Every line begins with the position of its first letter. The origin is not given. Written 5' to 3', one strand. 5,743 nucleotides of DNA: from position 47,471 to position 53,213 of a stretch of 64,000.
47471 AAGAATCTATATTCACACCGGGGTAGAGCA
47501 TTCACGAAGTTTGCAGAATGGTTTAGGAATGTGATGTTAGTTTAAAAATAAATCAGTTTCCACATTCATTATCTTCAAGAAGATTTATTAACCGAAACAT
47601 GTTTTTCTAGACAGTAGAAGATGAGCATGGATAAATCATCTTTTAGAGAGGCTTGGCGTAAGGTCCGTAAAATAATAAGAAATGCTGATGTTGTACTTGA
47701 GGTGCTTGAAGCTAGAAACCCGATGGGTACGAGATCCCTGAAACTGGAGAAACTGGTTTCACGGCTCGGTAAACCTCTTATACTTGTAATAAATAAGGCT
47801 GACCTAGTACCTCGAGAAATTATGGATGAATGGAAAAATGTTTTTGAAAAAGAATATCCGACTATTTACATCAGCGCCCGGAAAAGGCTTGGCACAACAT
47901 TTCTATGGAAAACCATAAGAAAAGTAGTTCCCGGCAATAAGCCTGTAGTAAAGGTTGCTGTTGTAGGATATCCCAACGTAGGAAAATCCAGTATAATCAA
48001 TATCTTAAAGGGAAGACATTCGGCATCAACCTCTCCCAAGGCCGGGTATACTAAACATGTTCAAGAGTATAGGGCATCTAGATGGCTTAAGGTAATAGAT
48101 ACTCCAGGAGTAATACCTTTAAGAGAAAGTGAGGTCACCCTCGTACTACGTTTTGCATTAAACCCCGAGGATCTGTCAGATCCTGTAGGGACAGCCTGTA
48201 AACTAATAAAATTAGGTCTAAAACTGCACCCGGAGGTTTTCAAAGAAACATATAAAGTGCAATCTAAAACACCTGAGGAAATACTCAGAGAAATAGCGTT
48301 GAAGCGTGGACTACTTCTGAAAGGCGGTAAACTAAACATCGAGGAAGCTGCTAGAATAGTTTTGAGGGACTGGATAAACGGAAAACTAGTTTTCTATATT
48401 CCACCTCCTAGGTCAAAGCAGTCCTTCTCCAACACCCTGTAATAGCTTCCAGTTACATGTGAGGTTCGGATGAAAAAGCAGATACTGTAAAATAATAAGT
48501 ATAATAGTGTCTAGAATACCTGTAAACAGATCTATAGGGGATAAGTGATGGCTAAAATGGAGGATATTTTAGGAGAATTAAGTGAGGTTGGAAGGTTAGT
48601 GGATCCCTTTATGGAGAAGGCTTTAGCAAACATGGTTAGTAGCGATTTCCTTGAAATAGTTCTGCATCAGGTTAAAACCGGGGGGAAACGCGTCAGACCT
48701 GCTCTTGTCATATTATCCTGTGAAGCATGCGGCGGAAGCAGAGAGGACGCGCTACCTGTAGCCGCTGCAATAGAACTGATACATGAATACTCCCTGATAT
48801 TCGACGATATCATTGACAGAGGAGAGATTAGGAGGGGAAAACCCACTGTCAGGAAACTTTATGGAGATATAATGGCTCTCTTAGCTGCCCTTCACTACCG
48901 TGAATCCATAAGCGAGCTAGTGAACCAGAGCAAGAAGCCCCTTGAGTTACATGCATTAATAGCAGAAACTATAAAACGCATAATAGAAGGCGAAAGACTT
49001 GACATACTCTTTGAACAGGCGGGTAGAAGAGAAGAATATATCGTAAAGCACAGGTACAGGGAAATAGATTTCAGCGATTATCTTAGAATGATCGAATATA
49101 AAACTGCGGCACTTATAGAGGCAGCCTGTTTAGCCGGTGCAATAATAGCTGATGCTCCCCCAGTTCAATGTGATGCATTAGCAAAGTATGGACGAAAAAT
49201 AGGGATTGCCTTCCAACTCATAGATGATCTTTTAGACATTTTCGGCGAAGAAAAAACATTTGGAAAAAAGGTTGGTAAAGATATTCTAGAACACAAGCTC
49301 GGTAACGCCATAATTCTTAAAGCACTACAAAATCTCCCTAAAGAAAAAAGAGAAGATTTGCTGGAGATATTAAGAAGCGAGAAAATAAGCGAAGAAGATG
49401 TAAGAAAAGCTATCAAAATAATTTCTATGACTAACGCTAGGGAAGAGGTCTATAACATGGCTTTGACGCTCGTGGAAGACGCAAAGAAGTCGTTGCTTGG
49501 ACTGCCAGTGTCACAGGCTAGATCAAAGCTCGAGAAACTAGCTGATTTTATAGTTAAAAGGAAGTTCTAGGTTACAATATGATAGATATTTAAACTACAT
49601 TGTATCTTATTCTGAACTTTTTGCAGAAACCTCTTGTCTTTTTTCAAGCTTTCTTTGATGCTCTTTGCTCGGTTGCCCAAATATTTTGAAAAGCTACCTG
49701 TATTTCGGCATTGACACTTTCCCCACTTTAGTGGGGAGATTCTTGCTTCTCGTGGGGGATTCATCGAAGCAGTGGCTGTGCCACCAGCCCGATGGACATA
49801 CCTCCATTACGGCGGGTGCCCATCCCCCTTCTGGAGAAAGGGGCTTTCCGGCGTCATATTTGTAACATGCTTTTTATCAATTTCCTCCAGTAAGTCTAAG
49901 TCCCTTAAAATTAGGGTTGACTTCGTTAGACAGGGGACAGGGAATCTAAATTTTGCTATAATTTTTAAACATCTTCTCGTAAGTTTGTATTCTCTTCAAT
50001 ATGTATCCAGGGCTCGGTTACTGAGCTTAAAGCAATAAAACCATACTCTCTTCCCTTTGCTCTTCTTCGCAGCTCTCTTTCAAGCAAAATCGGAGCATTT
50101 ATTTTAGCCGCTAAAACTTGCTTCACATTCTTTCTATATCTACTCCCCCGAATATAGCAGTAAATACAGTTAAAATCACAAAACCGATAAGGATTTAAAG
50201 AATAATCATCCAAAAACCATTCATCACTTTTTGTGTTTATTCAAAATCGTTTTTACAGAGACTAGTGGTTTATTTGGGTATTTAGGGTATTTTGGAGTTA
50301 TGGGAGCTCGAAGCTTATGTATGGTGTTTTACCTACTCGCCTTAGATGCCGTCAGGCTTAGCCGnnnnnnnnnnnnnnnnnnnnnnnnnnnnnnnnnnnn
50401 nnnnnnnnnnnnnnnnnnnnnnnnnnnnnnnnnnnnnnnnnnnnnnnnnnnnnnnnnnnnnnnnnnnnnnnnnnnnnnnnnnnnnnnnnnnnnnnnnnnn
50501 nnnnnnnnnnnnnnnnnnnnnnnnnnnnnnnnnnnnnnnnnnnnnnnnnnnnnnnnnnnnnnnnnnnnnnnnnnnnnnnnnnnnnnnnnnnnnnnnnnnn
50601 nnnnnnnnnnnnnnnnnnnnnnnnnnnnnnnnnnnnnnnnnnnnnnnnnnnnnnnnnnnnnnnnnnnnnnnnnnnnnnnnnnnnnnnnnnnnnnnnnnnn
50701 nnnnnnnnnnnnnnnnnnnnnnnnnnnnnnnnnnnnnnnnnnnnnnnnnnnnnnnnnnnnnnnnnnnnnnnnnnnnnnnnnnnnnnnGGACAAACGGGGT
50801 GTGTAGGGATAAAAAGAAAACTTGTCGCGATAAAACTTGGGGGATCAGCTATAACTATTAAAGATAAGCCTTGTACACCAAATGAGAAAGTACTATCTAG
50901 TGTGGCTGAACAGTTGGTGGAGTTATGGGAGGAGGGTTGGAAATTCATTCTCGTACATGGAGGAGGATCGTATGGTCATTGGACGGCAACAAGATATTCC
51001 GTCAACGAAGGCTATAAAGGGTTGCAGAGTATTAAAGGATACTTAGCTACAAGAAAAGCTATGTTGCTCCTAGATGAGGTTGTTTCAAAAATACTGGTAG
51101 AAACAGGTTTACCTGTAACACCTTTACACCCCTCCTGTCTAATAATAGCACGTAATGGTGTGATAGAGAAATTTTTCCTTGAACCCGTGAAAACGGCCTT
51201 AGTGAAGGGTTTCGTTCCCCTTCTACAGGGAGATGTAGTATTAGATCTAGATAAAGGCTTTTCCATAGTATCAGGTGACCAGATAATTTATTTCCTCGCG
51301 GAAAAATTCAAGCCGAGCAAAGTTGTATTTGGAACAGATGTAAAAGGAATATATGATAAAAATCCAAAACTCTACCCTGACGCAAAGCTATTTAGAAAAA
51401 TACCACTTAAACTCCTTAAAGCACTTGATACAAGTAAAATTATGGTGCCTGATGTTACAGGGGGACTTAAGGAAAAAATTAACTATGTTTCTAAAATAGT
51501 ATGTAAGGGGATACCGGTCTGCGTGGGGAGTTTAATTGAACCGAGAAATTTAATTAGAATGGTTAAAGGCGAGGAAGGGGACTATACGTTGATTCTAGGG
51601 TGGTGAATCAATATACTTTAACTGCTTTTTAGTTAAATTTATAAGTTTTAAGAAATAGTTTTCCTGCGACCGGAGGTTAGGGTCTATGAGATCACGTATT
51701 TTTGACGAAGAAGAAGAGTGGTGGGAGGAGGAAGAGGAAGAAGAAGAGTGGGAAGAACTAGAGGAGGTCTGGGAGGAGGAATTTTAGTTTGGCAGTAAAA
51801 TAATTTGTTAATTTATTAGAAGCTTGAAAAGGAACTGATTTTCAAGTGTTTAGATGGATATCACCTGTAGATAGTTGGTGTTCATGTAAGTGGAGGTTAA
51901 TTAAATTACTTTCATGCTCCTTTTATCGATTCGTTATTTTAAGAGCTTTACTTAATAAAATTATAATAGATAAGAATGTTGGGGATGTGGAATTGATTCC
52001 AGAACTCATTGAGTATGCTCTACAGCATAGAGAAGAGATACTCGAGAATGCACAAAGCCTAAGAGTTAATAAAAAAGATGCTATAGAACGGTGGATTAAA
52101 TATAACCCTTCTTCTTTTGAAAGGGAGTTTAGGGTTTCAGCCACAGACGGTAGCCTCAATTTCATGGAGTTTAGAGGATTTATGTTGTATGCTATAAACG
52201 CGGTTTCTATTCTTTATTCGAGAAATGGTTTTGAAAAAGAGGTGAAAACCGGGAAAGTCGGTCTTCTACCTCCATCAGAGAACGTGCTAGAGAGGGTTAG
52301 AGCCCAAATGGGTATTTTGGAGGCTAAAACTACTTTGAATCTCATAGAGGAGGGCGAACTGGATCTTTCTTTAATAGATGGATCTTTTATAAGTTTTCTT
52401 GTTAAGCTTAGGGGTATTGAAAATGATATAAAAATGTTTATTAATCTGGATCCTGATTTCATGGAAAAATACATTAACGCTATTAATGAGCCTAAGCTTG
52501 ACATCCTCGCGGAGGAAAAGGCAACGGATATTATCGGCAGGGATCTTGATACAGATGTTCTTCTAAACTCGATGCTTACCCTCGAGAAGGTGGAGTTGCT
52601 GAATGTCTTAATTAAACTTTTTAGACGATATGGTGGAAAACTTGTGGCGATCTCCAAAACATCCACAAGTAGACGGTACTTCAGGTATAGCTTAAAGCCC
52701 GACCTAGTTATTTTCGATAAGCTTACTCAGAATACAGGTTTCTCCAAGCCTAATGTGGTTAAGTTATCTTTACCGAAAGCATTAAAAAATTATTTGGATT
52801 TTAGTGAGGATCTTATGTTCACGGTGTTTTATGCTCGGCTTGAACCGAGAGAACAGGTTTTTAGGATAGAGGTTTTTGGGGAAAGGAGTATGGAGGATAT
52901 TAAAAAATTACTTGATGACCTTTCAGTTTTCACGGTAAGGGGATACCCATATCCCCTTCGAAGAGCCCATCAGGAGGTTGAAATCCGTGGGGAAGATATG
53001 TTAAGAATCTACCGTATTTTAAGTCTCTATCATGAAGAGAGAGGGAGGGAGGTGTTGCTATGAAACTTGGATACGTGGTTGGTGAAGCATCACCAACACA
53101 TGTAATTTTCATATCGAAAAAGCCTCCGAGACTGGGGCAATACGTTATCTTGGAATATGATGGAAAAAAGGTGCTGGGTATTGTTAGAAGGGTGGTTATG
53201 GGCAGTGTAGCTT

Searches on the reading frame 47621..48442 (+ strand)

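Call 45: search_protein_families(library=pfam, proteins=[window:47621-48442:+], max_evalue=0.0001)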
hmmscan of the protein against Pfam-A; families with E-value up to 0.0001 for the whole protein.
window:47621-48442:+ (273 aa): 5 families
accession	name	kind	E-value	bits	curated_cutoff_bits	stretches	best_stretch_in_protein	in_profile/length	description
PF01926.29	MMR_HSR1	-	2.4e-19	70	21.9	1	111-174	1-66/113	50S ribosome-binding GTPase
PF02421.24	FeoB_N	-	3.2e-11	43.4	27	1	111-168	2-61/156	Ferrous iron transport protein B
PF03193.22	RsgA_GTPase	-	4.7e-09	36.7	30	1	13-164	14-168/174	RsgA GTPase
PF00009.33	GTP_EFTU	-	1.6e-07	31.6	26.5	1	15-104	86-187/188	Elongation factor Tu GTP binding domain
PF00350.29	Dynamin_N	-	1.8e-07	31.8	27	0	15-60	122-168/168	Dynamin family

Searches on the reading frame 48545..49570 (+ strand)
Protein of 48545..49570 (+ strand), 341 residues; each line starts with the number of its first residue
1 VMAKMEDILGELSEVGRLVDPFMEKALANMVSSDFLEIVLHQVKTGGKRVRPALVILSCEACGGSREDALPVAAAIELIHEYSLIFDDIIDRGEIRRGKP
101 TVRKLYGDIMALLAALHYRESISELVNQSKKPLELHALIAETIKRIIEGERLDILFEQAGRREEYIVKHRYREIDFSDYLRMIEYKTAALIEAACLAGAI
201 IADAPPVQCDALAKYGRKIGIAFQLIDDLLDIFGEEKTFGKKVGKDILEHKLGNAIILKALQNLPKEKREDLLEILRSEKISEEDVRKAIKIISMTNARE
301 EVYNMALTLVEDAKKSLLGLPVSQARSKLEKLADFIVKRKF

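Call 14: search_protein_families(library=pfam, proteins=[window:48545-49570:+], max_evalue=0.001)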
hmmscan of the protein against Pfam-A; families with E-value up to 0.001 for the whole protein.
window:48545-49570:+ (341 aa): 1 family
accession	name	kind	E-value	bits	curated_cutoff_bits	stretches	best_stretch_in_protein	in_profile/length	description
PF00348.22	polyprenyl_synt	-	1.2e-64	218.4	27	1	37-293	6-251/251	Polyprenyl synthetase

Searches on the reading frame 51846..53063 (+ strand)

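Call 14: search_protein_families(library=pfam, proteins=[window:51846-53063:+], max_evalue=0.001)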
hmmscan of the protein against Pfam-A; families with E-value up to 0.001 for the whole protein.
window:51846-53063:+ (405 aa): 1 family
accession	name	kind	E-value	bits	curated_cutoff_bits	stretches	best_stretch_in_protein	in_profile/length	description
PF09376.16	NurA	-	1e-33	117.4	21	1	96-380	2-254/254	NurA domain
